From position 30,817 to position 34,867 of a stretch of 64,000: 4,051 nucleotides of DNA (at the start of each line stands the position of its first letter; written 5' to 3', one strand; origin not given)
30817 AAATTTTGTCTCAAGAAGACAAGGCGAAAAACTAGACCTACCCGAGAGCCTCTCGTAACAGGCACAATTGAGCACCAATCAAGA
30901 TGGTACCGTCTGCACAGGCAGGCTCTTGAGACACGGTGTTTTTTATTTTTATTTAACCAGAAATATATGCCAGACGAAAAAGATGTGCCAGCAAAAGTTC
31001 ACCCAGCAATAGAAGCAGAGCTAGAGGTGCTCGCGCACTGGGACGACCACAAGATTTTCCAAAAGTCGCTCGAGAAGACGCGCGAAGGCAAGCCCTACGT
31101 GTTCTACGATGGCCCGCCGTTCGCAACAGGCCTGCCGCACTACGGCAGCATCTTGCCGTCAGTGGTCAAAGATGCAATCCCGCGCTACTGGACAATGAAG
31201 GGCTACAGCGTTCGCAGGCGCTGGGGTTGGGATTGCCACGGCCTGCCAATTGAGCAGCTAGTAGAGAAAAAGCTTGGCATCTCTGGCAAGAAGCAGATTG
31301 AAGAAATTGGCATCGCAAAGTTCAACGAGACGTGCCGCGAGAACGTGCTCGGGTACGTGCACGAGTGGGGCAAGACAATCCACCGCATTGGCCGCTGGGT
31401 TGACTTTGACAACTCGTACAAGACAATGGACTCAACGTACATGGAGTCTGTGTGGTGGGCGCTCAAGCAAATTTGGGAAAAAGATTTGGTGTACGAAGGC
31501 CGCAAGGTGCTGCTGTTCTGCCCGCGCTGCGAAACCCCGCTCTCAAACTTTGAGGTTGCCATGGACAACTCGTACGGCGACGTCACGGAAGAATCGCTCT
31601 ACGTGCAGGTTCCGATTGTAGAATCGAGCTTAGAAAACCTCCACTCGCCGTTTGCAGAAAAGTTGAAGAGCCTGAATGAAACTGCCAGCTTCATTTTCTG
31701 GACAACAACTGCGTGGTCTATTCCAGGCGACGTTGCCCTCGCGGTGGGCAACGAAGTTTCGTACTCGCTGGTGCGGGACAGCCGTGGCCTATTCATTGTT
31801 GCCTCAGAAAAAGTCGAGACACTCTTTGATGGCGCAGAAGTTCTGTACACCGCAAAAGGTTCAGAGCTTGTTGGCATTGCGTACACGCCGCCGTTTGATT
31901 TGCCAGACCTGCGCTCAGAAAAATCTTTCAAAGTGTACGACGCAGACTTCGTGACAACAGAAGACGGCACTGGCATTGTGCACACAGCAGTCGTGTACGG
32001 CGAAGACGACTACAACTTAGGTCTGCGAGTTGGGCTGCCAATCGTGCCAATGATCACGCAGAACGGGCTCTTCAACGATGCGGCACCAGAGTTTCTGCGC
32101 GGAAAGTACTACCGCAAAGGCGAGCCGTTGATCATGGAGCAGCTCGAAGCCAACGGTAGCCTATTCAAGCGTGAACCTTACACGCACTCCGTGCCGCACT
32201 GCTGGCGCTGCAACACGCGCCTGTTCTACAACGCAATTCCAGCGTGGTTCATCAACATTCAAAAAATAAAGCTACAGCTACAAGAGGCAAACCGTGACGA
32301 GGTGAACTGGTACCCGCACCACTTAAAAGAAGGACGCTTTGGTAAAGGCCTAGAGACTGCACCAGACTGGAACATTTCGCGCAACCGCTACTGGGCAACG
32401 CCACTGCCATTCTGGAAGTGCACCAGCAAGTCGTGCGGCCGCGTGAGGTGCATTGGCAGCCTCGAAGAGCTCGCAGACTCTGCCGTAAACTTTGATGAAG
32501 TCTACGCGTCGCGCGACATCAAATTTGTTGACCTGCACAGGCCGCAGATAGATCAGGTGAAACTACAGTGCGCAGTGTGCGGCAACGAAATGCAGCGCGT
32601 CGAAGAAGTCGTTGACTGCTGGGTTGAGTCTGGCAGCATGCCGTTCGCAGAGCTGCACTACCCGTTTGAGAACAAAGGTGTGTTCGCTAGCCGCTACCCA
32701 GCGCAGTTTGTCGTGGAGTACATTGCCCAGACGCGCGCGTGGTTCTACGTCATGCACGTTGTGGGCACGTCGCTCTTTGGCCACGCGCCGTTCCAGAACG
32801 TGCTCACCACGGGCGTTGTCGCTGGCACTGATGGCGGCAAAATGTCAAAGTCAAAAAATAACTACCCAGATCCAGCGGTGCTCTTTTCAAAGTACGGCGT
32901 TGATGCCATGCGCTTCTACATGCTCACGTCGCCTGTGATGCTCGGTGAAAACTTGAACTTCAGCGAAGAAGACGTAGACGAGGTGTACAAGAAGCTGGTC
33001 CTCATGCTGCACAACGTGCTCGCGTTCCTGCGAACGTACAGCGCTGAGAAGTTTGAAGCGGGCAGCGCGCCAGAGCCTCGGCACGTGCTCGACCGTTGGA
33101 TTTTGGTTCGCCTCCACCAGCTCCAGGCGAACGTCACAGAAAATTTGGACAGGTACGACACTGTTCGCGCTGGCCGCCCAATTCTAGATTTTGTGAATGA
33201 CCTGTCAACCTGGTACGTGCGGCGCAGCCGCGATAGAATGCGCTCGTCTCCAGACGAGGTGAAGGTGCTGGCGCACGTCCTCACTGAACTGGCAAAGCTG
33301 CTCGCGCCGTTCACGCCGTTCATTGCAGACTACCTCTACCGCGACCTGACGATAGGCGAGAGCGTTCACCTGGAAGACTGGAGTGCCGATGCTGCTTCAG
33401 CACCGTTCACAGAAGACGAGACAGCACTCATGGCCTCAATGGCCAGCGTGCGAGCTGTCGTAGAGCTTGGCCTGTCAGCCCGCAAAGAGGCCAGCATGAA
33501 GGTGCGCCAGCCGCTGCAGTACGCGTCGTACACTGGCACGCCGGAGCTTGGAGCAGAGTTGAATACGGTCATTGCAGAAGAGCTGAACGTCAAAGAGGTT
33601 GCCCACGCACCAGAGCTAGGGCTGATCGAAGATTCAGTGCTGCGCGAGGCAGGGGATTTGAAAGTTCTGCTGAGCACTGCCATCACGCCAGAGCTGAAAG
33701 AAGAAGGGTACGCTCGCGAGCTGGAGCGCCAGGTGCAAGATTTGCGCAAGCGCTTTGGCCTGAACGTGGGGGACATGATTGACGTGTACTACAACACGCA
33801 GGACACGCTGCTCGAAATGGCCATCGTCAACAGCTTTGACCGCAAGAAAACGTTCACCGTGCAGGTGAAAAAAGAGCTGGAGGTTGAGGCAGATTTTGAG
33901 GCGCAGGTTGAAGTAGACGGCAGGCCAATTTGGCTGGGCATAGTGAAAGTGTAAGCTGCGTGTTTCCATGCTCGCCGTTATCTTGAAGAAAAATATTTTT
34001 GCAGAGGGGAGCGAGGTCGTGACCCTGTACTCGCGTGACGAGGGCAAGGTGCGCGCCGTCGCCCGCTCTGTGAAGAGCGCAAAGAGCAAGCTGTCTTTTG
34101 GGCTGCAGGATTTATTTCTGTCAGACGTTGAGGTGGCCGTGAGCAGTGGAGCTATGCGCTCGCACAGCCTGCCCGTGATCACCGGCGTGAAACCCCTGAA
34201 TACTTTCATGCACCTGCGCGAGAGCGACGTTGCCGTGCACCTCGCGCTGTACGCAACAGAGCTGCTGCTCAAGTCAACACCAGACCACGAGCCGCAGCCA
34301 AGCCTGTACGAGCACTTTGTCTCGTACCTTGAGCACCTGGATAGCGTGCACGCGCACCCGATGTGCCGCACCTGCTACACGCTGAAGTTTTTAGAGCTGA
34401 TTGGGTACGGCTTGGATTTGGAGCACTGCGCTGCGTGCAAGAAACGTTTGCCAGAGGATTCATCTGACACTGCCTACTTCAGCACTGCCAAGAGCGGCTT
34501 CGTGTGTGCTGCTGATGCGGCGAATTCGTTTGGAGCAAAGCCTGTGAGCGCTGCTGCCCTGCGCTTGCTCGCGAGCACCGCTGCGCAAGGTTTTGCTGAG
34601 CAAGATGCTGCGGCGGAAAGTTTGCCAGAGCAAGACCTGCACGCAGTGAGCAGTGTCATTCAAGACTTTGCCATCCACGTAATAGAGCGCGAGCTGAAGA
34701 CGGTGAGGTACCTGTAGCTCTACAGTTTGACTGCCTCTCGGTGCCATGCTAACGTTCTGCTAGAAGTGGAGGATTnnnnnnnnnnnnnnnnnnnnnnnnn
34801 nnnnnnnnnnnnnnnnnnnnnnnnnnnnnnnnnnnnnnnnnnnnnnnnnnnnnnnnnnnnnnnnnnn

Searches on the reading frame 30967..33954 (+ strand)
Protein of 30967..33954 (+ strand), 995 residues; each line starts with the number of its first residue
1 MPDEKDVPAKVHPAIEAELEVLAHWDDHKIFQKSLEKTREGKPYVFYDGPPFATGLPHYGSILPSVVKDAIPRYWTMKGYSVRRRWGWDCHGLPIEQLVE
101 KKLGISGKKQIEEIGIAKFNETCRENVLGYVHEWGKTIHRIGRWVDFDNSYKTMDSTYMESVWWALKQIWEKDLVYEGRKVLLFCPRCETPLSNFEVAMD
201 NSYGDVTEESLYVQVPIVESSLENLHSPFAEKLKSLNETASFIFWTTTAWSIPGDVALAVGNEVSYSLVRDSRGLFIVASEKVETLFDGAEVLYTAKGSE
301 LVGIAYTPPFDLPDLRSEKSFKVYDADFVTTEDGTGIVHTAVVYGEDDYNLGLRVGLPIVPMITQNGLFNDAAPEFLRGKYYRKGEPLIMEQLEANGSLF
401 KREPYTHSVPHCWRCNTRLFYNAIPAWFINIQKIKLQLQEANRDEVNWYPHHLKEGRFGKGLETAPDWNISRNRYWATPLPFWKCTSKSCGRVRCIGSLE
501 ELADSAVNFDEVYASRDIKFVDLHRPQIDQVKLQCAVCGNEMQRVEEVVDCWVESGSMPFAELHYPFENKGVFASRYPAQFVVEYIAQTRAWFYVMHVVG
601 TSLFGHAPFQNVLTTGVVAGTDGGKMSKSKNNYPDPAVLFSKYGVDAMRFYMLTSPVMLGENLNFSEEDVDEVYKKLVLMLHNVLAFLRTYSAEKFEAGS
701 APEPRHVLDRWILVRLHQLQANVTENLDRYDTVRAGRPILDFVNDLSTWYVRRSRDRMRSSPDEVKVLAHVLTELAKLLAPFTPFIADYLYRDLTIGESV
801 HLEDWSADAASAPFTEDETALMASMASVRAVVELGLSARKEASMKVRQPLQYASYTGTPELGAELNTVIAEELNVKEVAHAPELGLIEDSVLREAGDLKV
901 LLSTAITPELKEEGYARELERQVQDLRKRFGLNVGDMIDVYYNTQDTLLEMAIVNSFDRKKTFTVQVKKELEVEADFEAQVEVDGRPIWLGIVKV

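Call 108: search_protein_families(library=pfam, proteins=[window:30967-33954:+], max_evalue=0.0001)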
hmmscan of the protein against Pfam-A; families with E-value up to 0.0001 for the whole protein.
window:30967-33954:+ (995 aa): 4 families
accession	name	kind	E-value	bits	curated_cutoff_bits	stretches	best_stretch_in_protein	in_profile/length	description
PF00133.28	tRNA-synt_1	-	1.1e-125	420.2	22.7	1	21-661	2-411/414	tRNA synthetases class I (I, L, M and V)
PF08264.19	Anticodon_1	-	4e-29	101.8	25.1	1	709-851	1-145/148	Anticodon-binding domain of tRNA ligase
PF19302.4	DUF5915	-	3.6e-15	56.5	27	1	888-993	90-193/195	Domain of unknown function (DUF5915)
PF09334.17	tRNA-synt_1g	-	3.2e-14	52.9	20.1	2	51-199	8-137/391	tRNA synthetases class I (M)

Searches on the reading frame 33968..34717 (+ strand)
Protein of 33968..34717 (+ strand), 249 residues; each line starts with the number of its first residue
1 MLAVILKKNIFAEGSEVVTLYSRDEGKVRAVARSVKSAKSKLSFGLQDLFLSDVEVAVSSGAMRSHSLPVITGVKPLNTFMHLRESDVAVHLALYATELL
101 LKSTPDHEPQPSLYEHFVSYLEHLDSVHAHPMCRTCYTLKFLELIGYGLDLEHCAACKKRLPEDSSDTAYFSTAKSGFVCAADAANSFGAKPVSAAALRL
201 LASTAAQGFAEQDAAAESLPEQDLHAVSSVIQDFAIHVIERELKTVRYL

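Call 108: search_protein_families(library=pfam, proteins=[window:33968-34717:+], max_evalue=0.0001)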
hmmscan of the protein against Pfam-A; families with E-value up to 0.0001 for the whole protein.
window:33968-34717:+ (249 aa): 2 families
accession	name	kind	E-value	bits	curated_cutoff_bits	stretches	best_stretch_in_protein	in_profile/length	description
PF02565.21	RecO_C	-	2.2e-23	83.2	22.1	1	92-245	9-155/157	Recombination protein O C terminal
PF11967.14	RecO_N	-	2.2e-09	37.6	27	1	3-57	8-62/80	Recombination protein O N terminal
